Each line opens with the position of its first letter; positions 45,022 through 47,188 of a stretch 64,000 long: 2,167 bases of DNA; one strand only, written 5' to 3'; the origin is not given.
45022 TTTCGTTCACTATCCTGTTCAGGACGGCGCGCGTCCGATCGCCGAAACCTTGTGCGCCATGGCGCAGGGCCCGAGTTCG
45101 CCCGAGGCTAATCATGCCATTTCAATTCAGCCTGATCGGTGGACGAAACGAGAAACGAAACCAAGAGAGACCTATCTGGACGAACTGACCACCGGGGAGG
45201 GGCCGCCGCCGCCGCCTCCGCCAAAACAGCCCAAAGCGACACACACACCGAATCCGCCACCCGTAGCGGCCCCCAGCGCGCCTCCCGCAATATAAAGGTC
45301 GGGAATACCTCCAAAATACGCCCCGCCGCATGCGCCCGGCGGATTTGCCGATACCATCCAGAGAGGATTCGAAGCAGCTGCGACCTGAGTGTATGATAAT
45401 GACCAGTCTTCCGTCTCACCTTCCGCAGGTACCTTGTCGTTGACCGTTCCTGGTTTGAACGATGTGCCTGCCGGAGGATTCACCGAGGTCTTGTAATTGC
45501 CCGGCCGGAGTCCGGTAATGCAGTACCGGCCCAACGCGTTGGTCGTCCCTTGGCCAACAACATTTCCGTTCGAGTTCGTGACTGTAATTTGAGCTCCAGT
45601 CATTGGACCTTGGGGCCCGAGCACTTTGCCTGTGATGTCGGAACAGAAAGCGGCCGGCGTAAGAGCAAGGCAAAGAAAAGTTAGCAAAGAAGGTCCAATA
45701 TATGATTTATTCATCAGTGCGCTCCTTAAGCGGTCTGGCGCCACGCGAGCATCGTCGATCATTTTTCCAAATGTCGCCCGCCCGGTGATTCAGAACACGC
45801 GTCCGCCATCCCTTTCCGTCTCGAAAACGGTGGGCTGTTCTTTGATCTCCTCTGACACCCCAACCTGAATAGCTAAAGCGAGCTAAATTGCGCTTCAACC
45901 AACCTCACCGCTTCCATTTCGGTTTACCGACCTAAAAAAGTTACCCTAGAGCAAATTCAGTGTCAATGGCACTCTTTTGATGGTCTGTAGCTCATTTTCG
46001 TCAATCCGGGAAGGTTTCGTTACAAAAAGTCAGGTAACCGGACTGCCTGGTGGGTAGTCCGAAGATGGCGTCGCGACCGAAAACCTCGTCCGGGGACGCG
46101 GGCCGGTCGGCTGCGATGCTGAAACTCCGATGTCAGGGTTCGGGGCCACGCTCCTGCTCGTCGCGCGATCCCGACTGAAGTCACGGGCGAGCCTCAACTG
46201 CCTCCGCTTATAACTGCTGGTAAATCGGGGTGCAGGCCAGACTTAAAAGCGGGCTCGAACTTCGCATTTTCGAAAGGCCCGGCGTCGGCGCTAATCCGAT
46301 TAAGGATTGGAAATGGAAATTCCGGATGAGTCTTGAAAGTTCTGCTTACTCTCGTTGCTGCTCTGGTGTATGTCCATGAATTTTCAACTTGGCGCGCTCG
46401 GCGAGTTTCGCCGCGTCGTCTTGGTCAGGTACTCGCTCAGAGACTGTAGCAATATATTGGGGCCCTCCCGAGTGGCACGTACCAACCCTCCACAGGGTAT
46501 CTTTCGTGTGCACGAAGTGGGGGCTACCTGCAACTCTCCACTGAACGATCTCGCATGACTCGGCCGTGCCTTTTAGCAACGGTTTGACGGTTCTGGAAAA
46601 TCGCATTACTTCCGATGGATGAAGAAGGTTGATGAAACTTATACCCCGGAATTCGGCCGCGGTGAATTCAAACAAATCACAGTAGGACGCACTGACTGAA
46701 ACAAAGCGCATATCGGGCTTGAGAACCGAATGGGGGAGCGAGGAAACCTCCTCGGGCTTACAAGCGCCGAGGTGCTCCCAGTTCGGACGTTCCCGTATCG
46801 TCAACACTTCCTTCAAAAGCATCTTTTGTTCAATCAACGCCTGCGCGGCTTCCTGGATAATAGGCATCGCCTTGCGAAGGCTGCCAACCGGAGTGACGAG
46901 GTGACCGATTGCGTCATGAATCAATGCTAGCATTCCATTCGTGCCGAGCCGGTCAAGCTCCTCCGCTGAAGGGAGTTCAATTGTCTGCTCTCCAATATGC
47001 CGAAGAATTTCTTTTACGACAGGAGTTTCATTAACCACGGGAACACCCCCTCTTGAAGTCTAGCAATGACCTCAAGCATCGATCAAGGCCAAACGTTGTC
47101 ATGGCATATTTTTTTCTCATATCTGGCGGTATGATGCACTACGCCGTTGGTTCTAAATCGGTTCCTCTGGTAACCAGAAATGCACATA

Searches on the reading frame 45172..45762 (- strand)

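Call 4: search_protein_families(library=pfam, proteins=[window:45172-45762:-], max_evalue=0.01)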
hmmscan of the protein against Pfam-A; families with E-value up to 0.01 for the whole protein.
window:45172-45762:- (196 aa): 5 families
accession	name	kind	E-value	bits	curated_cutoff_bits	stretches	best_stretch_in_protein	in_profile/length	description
PF13620.12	CarboxypepD_reg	-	4.2e-11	43.5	32.3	1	43-101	2-61/82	Carboxypeptidase regulatory-like domain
PF17210.9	SdrD_B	-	7.1e-08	33.1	29.7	1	53-106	23-76/112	SdrD B-like domain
PF17802.7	SpaA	-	0.00028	21.4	23.1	1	52-91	13-55/91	Prealbumin-like fold domain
PF17936.7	Big_6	-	0.00041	21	27.6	1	55-83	23-51/83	Bacterial Ig domain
PF11974.14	bMG3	-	0.00041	20.7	34.9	1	51-85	25-59/103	Bacterial alpha-2-macroglobulin MG3 domain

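Call 6: search_protein_families(library=ncbifam, proteins=[window:45172-45762:-], max_evalue=0.01)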
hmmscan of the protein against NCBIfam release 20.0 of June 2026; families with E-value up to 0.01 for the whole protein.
window:45172-45762:- (196 aa): 3 families
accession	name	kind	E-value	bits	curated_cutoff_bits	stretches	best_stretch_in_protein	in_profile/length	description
NF012181.0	MSCRAMM_SdrD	exception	8.6e-05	20.1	2500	1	54-109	705-758/1379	MSCRAMM family adhesin SdrD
NF000535.3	MSCRAMM_SdrC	exception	0.00098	17.2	1700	1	54-115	631-693/963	MSCRAMM family adhesin SdrC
NF058648.1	ECF_sub_HI1622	equivalog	0.0053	16.7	100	1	51-99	36-85/180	NikL family nickel/cobalt ECF transporter subunit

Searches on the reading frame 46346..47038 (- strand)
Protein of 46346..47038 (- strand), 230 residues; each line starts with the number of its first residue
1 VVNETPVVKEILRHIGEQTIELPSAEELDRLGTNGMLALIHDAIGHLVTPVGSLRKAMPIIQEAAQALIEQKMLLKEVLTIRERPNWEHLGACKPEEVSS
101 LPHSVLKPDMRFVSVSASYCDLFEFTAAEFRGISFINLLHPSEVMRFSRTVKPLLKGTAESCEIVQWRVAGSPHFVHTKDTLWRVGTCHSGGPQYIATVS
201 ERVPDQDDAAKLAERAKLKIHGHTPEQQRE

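Call 4: search_protein_families(library=pfam, proteins=[window:46346-47038:-], max_evalue=0.01)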
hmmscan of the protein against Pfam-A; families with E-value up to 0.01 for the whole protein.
window:46346-47038:- (230 aa): 1 family
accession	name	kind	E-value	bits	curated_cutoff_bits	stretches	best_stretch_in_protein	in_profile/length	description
PF08447.18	PAS_3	-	0.0029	18.3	25.6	1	113-179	2-71/89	PAS fold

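Call 6: search_protein_families(library=ncbifam, proteins=[window:46346-47038:-], max_evalue=0.01)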
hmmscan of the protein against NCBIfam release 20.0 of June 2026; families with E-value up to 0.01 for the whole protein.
window:46346-47038:- (230 aa): 0 families
